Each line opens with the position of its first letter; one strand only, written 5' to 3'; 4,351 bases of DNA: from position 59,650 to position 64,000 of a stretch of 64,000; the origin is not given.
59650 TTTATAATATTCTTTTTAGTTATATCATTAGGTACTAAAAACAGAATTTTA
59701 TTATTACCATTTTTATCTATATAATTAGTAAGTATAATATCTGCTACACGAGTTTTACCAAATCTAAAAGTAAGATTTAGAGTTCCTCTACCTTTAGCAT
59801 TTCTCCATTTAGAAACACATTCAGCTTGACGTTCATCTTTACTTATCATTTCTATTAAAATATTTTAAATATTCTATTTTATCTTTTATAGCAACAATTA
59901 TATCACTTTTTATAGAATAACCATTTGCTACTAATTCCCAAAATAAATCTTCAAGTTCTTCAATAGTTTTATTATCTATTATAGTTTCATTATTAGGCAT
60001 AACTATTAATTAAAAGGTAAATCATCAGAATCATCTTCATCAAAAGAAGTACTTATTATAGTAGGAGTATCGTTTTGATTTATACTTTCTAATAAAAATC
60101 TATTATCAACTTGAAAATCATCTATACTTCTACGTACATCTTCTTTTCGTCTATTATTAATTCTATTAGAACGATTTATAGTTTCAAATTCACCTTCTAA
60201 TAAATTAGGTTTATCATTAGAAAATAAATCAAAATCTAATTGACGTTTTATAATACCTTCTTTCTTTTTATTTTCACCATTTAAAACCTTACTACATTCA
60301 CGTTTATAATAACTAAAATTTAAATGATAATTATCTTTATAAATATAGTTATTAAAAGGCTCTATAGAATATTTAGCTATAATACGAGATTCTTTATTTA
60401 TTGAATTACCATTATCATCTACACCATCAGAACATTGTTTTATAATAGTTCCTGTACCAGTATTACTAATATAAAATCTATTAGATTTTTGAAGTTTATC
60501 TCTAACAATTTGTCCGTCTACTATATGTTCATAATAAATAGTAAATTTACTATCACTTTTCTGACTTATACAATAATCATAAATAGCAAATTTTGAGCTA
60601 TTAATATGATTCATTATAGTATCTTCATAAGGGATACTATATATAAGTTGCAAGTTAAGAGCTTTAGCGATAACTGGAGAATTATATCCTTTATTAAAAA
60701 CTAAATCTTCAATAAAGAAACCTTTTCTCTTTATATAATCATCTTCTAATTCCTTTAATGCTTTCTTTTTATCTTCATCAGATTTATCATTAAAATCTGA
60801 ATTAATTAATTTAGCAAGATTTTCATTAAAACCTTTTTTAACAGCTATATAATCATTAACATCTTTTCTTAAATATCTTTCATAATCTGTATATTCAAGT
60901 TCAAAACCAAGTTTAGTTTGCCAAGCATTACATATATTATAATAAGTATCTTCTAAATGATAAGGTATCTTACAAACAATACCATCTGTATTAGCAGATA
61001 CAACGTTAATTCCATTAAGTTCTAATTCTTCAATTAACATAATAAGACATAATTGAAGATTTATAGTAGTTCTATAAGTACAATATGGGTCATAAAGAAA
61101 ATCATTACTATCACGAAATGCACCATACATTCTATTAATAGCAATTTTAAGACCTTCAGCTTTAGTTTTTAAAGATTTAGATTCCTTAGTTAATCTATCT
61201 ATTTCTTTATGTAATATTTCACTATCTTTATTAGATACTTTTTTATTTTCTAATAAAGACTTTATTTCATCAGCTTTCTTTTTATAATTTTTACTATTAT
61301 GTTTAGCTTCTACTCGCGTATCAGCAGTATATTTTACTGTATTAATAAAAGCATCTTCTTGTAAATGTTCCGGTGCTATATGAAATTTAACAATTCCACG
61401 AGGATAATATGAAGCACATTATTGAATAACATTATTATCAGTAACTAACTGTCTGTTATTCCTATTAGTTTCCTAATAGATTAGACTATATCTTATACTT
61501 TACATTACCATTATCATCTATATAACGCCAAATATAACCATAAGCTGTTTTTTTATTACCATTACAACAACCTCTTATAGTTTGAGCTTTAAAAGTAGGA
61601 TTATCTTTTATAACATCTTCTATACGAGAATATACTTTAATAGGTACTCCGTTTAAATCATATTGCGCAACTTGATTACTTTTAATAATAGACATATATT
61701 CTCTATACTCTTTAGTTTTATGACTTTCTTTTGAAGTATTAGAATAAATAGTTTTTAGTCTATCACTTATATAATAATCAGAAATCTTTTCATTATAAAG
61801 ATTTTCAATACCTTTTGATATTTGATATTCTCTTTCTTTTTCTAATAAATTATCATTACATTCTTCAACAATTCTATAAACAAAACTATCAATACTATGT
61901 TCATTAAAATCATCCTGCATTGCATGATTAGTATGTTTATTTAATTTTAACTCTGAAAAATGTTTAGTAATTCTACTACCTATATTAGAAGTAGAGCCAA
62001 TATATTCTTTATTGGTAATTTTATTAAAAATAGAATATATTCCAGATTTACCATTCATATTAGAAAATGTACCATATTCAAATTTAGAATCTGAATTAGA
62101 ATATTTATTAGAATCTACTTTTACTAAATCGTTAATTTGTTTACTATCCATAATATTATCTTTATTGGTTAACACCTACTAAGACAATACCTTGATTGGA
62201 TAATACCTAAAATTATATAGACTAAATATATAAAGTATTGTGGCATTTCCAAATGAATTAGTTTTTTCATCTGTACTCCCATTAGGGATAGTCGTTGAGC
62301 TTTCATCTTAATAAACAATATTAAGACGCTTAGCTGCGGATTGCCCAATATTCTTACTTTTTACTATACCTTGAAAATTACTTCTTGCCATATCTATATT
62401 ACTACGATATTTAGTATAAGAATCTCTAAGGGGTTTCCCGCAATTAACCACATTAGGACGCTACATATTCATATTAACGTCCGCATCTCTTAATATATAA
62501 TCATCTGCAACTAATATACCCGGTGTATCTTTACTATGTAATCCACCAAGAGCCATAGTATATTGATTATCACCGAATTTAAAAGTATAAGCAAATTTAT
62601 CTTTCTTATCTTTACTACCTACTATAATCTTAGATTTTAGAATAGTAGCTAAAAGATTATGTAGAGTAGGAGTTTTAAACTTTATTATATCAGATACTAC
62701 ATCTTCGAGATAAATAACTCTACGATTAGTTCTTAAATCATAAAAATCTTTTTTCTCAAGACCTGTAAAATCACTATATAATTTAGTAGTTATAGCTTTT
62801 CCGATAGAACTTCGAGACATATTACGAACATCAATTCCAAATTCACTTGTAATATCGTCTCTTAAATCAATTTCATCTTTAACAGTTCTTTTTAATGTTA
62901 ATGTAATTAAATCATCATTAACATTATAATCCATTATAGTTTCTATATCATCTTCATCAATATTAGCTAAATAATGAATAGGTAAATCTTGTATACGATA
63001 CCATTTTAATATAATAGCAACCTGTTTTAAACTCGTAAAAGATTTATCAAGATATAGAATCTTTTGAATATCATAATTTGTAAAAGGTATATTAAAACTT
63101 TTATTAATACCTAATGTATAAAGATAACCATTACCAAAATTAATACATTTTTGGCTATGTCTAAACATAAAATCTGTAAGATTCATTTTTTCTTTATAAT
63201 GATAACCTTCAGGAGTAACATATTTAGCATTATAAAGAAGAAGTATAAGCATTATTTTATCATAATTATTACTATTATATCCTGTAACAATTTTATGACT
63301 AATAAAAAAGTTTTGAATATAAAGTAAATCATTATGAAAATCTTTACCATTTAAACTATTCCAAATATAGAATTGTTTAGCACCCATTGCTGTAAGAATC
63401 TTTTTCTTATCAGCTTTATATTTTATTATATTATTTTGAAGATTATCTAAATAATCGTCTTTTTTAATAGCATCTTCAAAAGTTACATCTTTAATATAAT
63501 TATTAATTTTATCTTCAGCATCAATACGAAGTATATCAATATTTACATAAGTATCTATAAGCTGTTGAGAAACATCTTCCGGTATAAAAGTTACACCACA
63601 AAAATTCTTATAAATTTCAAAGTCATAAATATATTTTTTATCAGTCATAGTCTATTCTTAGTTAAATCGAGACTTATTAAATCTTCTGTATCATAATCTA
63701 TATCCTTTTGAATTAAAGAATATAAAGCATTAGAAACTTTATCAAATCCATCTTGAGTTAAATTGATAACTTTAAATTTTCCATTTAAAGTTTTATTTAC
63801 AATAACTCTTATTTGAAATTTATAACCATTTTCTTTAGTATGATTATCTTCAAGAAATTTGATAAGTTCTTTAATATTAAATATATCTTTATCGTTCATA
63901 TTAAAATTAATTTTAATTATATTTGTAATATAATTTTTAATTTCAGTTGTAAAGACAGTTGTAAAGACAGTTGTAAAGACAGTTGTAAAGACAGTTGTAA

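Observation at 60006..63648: Family-B DNA polymerase split inside motif A by a group I intron carrying a GIY-YIG homing endonuclease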

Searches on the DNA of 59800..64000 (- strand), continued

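Call 32: search_rna_families(source=L009, start=2300, end=3000, threshold=evalue, max_evalue=0.1, show_alignments=2)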
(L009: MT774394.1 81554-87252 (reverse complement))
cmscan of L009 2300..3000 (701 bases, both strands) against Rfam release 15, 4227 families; matches with E-value up to 0.1: 1.
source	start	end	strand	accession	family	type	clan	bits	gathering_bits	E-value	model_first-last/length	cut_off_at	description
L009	2464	2788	+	RF00028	Intron_gpI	Intron;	-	51.7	50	3.4e-12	1-253/253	no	Group I catalytic intron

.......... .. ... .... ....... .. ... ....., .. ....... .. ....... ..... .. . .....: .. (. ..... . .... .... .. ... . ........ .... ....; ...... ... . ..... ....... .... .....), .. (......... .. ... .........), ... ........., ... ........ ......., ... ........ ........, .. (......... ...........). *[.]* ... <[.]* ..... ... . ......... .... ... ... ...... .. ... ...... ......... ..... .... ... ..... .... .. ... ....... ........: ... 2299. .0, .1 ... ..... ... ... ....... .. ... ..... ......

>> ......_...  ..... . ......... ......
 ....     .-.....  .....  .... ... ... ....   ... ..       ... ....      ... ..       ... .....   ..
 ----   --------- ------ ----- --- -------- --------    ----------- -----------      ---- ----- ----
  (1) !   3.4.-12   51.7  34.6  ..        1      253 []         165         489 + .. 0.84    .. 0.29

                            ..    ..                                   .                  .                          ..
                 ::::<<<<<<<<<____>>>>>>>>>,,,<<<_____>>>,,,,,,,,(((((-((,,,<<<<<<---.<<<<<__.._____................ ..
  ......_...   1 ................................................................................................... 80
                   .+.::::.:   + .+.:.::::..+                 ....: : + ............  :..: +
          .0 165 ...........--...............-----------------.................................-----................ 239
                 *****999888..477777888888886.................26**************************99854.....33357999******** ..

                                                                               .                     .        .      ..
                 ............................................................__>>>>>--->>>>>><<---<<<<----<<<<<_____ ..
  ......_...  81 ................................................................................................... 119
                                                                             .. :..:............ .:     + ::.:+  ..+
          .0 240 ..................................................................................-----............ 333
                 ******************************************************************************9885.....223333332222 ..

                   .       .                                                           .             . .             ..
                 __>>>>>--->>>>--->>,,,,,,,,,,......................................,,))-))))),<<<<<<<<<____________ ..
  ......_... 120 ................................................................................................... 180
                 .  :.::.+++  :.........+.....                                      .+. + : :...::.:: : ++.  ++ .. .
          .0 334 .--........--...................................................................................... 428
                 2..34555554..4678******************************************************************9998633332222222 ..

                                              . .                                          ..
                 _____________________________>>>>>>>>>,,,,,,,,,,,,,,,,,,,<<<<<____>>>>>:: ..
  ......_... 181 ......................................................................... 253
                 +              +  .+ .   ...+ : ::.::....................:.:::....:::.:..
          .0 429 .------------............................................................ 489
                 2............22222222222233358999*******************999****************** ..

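Call 35: search_rna_families(source=L011, threshold=evalue, max_evalue=0.01, show_alignments=0)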
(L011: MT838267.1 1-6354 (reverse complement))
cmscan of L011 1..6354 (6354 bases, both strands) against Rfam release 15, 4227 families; matches with E-value up to 0.01: 0.
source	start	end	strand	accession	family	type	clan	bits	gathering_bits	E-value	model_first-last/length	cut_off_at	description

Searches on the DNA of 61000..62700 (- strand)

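Call 3: search_rna_families(source=window, start=61000, end=62700, threshold=evalue, max_evalue=10, show_alignments=4)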
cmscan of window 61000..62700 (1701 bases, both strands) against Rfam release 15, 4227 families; matches with E-value up to 10: 4.
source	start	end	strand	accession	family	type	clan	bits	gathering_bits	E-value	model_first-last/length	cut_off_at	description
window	62239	62452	-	RF00028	Intron_gpI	Intron;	-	34.7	50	1e-06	50-157/253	no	Group I catalytic intron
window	61462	61603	-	RF00028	Intron_gpI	Intron;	-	31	50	1.3e-05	1-253/253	no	Group I catalytic intron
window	61365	61447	-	RF00318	snoZ175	Gene; snRNA; snoRNA; CD-box;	-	21.9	43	2.3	1-81/81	no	Small nucleolar RNA Z175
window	62613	62700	-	RF01264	snR83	Gene; snRNA; snoRNA; HACA-box;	CL00023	13.7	75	3.4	208-308/308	5'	Small nucleolar RNA snR83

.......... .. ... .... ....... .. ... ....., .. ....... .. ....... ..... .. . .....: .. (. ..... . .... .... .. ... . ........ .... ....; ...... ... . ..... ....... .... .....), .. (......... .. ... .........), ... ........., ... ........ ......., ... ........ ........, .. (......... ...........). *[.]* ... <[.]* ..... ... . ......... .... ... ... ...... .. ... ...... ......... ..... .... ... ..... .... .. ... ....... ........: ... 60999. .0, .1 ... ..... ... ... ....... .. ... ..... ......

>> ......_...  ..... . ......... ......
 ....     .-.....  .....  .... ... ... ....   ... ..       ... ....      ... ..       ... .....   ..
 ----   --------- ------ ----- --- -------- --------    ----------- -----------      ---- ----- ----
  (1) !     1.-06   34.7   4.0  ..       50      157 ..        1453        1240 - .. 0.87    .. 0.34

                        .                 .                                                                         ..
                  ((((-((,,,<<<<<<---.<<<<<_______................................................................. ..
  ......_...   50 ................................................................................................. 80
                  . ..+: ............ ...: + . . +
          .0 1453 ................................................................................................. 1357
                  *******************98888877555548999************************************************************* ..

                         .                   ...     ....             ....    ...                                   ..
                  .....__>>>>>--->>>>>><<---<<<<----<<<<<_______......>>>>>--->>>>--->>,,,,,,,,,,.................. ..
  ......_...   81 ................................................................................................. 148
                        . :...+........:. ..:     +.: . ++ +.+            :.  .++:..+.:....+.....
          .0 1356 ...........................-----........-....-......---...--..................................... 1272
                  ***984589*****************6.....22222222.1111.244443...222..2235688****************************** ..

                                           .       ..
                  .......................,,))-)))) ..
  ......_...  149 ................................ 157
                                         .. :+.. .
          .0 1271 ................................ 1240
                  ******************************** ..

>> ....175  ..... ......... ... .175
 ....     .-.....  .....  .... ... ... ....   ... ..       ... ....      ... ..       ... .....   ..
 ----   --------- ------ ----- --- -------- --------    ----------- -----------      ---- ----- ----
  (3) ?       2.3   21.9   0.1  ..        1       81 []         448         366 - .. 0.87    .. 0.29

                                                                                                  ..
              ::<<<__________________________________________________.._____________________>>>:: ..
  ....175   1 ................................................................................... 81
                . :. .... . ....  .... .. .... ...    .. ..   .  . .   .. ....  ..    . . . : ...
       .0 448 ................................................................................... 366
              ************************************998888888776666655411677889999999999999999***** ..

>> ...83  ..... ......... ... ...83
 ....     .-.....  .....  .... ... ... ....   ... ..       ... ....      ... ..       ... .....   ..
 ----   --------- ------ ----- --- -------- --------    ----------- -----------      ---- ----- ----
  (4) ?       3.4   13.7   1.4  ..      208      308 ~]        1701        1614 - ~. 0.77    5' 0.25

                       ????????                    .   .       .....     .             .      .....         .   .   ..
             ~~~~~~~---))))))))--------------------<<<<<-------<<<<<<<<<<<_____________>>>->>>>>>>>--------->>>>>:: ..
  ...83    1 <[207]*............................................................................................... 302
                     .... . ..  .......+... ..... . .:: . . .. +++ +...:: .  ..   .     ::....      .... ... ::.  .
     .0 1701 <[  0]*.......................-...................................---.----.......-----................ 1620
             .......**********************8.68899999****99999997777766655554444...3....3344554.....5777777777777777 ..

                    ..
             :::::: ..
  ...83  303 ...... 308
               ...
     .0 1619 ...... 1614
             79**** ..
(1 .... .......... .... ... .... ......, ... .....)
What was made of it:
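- Checked: In E-value mode Intron_gpI matches in two halves: 62452-62239 (34.7 bits, E 1e-6) and 61603-61462 (31 bits, E 1.3e-5) (call 3).
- In the window itself the model matches as two halves (call 3).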

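Call 79: search_dna_similar(query=L014:1-6711:+, collection=phages, mode=near, max_rows=6)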
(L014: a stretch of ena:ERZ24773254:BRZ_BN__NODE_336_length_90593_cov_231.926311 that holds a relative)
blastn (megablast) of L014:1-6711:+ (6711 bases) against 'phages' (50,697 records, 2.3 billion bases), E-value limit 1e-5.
Records with a match: 13; places in all: 13; records where one place covers at least 80% of the query: 0.
Best place of each record, by identity: 95-99% 2; 80-90% 2; 60-80% 9.
By first word of the organism name: uncultured 4; CrAssphage 3; Bacteriophage 2; Caudoviricetes 2; crAssphage 1; Carjivirus 1.
By host as written in the record: - 9; Bacteroides cellulosilyticus 2; bacterium 1; Homo sapiens 1.
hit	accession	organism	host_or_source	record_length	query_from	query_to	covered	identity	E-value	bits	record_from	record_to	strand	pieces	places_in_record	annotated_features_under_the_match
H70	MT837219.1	Bacteriophage sp.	human fecal samples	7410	1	2694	40%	77.0%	0e+0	1513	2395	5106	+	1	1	record has no annotation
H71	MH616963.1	crAssphage sp. isolate ctbg_1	house mouse tissue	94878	62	2589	27%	74.0%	4e-124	692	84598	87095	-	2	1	hypothetical protein (x2) | AAA domain protein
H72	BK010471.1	Carjivirus communis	bacterium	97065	1448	4446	23%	72.2%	1e-60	423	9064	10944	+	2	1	KP06_gp16: putative DNA polymerase family B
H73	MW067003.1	CrAssphage sp. C0531BW4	stool sample from an infant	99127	1523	4446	23%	72.4%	2e-57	448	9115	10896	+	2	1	putative DNA polymerase family B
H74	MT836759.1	Bacteriophage sp.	human fecal samples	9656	5824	6702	13%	78.4%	6e-153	549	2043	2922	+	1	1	record has no annotation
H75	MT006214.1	CrAssphage LMMB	human gut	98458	1523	2371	13%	71.9%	4e-55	224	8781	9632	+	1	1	DNA polymerase family B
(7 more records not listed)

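Call 80: search_dna_similar(query=L016:1-6684:+, collection=phages, mode=near, max_rows=6)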
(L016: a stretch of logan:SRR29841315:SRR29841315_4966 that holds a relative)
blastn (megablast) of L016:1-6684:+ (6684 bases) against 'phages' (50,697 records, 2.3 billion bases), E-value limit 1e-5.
No match.
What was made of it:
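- Tried and rejected: It gave no match (call 80), so the family of that host phage is unknown.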
